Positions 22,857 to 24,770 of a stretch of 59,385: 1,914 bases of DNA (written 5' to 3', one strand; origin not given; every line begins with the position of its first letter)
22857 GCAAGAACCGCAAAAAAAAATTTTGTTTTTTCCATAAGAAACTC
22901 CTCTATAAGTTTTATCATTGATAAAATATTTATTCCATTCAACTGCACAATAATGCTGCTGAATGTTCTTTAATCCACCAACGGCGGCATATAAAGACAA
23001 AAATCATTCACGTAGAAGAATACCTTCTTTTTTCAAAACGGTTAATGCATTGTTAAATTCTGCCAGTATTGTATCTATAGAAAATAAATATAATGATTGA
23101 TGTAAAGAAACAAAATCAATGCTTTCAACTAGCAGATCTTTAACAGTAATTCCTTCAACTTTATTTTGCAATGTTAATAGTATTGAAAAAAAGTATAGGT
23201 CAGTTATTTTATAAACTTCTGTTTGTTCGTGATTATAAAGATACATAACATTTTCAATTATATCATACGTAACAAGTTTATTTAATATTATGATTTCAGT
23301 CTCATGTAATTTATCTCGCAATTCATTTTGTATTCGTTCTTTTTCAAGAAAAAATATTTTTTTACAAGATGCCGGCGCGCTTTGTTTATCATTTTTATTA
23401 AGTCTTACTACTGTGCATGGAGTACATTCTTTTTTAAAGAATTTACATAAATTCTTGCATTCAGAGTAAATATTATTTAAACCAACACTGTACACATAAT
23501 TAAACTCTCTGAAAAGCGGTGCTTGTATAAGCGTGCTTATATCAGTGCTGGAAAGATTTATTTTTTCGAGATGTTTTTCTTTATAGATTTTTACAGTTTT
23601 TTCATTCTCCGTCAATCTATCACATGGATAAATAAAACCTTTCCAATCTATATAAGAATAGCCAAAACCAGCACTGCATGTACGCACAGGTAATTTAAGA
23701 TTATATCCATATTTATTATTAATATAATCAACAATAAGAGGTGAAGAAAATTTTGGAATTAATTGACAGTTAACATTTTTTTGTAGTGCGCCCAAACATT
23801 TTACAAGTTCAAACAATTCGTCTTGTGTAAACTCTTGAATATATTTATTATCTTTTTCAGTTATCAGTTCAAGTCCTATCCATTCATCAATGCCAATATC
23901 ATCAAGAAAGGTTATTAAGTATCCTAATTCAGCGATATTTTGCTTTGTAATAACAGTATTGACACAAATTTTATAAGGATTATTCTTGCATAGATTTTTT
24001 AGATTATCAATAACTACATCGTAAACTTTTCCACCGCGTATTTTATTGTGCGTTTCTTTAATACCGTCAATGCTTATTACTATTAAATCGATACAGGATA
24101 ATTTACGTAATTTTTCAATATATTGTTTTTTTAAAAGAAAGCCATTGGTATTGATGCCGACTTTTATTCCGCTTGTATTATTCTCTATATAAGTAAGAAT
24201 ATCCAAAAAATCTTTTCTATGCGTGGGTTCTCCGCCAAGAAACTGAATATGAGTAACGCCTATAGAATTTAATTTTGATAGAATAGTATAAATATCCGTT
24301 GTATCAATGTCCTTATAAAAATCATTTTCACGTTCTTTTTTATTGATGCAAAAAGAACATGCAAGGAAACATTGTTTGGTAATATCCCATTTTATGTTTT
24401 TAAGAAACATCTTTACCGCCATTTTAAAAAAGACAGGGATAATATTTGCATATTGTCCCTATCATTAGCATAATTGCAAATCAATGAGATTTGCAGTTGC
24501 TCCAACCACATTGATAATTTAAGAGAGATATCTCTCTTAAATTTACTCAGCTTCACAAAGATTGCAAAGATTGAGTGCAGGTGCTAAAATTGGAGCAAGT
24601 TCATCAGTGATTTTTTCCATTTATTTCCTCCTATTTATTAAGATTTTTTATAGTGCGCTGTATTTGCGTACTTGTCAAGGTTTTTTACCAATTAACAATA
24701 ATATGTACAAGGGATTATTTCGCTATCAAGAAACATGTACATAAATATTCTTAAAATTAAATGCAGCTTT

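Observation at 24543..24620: Unannotated 25-aa ORF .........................: candidate precursor peptide with a tandem NLC-NLC core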

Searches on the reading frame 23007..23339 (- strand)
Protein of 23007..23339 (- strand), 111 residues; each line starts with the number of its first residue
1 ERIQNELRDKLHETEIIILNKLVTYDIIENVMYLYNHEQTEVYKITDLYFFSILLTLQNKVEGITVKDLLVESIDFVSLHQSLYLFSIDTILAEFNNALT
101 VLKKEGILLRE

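Call 26: search_protein_families(library=pfam, proteins=[window:23007-23339:-], max_evalue=10)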
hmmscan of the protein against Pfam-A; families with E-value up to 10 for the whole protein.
seq(111 aa): 0 families

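Call 74: search_solved_structures(query=A4, max_evalue=10)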
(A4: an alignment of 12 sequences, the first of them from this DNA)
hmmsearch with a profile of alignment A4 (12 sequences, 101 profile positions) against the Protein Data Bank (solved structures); distinct sequences matched with E-value up to 10: 10.
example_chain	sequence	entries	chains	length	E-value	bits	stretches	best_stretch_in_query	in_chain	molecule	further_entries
9x90_B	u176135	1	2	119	0.023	18.3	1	24-98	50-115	Lasso peptide biosynthesis PqqD family chaperone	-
1sd6_A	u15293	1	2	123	0.072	16.7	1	28-99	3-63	Methicillin resistance regulatory protein mecI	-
1okr_A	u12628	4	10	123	0.073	16.7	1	28-99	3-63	METHICILLIN RESISTANCE REGULATORY PROTEIN MECI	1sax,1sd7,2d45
5v1u_A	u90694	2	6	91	0.12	16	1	16-95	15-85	TbiB1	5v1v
9uv0_A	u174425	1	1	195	0.21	15.2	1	5-72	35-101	Putative cyclic ADP-D-ribose synthase ThsB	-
2lta_A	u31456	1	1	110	0.32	14.6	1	50-96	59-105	De novo designed protein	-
6l0o_A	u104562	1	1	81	0.46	14.1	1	38-97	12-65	DNA helicase MCM8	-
1rwz_A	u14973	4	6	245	1.5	12.5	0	13-58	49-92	DNA polymerase sliding clamp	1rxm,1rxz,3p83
4me9_A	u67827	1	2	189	3.2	11.4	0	8-44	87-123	Transcriptional regulator, TetR family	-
5ajj_A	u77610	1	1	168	7.8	10.2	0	4-48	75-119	HOMOLOG OF VACCINIA VIRUS CDS F1L PUTATIVE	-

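Call 75: search_protein_families(library=pfam, alignment_id=A4, max_evalue=1)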
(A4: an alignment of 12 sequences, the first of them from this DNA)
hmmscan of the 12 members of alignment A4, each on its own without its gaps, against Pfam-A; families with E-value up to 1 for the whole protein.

A. member 1, seq(105 aa): 0 families

B. families by the number of members that match (of 12 scanned): 24 families
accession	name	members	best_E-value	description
PF05402.18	PqqD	4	8.9e-08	Coenzyme PQQ synthesis protein D (PqqD)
PF01602.26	Adaptin_N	1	0.00084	Adaptin N terminal region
PF05219.18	DREV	1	0.0055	DREV methyltransferase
PF12952.12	DUF3841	1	0.015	Domain of unknown function (DUF3841)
PF02286.21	Dehydratase_LU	1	0.015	Dehydratase large subunit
PF13864.11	Enkurin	1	0.019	Calmodulin-binding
PF24104.1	At5g52880_ARM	1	0.021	F-box protein At5g52880 ARM repeat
PF13635.12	DUF4143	1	0.024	Domain of unknown function (DUF4143)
PF25212.1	HVO_A0114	1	0.036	HVO_A0114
PF21047.3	HEAT_Maestro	1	0.05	Maestro, HEAT repeats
PF21106.3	YtxK_like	1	0.055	YtxK N-terminal helical domain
PF00851.24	Peptidase_C6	1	0.057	Helper component proteinase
PF23717.1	DUF7159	1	0.082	Family of unknown function (DUF7159)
PF17727.6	CtsR_C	1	0.084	CtsR C-terminal dimerization domain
PF18470.6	Cas9_a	1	0.14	Cas9 alpha-helical lobe domain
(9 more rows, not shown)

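Call 90: predict_structure(alignment_id=A5)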
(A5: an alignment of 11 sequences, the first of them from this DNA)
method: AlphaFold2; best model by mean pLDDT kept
length: 105 residues; sequences in the alignment: 11
mean_pLDDT: 91.4   pTM: 0.83
mean pLDDT of the five models: 91.4, 91.1, 90.6, 90.3, 88.9
residues with pLDDT >= 90: 87; 70-90: 11; 50-70: 6; < 50: 1
segments of 3 or more residues with pLDDT < 50: none
pLDDT, mean of each block of 10 residues (from residue 1): 66 96 96 96 96 91 94 91 93 96 91
secondary structure, 60 per line:
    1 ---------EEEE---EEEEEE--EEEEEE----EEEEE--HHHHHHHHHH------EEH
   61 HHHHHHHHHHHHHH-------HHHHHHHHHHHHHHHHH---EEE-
elements in order: E10-13 E17-22 E25-30 E35-39 H42-51 H60-74 H82-98 E102-104

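Call 92: fold_search(model_id=the predicted structure, library=pdb)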
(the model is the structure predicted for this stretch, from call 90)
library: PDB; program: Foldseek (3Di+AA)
matches with E <= 10: 495; with E <= 0.001: 1
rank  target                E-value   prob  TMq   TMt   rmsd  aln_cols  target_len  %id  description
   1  5v1v_A                8.5e-04  1.00  0.67  0.78   2.4        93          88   15  TbiB1 in Complex with the TbiA(alpha) Leader Peptide (released 2018-09-05)
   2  5v1u_B                1.3e-03  1.00  0.64  0.77   2.6        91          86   14  TbiB1 in Complex with the TbiA(beta) Leader Peptide (released 2018-09-05)
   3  5v1u_A                4.0e-03  1.00  0.63  0.77   2.7        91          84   13  TbiB1 in Complex with the TbiA(beta) Leader Peptide (released 2018-09-05)
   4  5v1u_D                1.9e-02  1.00  0.61  0.75   2.8        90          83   13  TbiB1 in Complex with the TbiA(beta) Leader Peptide (released 2018-09-05)
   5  6jx3_B                2.1e-02  1.00  0.63  0.75   3.1        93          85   14  Lasso peptide synthetase B1 complexed with the leader peptide (released 2019-06-26)
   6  5v1u_C                2.9e-02  1.00  0.61  0.74   2.8        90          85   13  TbiB1 in Complex with the TbiA(beta) Leader Peptide (released 2018-09-05)
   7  6gri_2                6.8e-02  0.97  0.48  0.22   4.3        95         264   14  E. coli Microcin synthetase McbBCD complex (released 2019-01-30)
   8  5why_B                1.1e-01  0.93  0.47  0.14   3.7        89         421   17  Structural Insights into Thioether Bond Formation in the Biosynthesis of Sactipeptides (released 2017-07-26)
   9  5lq4_A                1.4e-01  0.80  0.42  0.12  14.3       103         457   13  The Structure of ThcOx, the First Oxidase Protein from the Cyanobactin Pathways (released 2016-11-09)
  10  8pz5_A                1.5e-01  0.97  0.57  0.16   3.2       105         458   11  Structure of ThcOx, solved at wavelength 3.099 A (released 2023-10-25)
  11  5lq4_B                2.2e-01  0.72  0.42  0.11  14.4       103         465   13  The Structure of ThcOx, the First Oxidase Protein from the Cyanobactin Pathways (released 2016-11-09)
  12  8t19_A                3.0e-01  0.92  0.54  0.64   4.4        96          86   16  RiPP precursor peptide recognition element (RRE) domain of Ocin-ThiF-like partner protein, PbtF, bound to an 8 residue (released 2024-06-12)
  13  3h5r_A                3.2e-01  0.80  0.47  0.18   5.3        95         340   10  Crystal structure of E. coli MccB + Succinimide (released 2009-06-16)
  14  6gos_2                3.4e-01  0.90  0.52  0.22   3.7        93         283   17  E. coli Microcin synthetase McbBCD complex with pro-MccB17 bound (released 2019-01-30)
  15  3h5a_D                3.6e-01  0.80  0.48  0.17   4.6        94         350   11  Crystal structure of E. coli MccB (released 2009-06-16)
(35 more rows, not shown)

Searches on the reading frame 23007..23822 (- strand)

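Call 93: search_protein_families(library=ncbifam, proteins=[window:23007-23822:-], max_evalue=1)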
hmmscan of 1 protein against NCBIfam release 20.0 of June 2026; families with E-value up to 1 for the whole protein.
window:23007-23822:- (272 aa): 1 family
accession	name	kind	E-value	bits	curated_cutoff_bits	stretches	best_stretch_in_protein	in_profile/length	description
TIGR04085.1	rSAM_more_4Fe4S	domain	0.0065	16.9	27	1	49-93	1-43/93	SPASM domain-containing protein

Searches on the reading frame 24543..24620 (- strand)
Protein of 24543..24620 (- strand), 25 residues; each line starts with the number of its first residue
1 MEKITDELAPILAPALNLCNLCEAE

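Call 8: search_protein_families(library=ncbifam, proteins=[window:24543-24620:-], max_evalue=1)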
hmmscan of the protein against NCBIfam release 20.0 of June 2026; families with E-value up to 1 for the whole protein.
window:24543-24620:- (25 aa): 0 families

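Call 9: search_protein_families(library=pfam, proteins=[window:24543-24620:-], max_evalue=0.1)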
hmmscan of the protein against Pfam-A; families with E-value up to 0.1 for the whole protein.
window:24543-24620:- (25 aa): 0 families
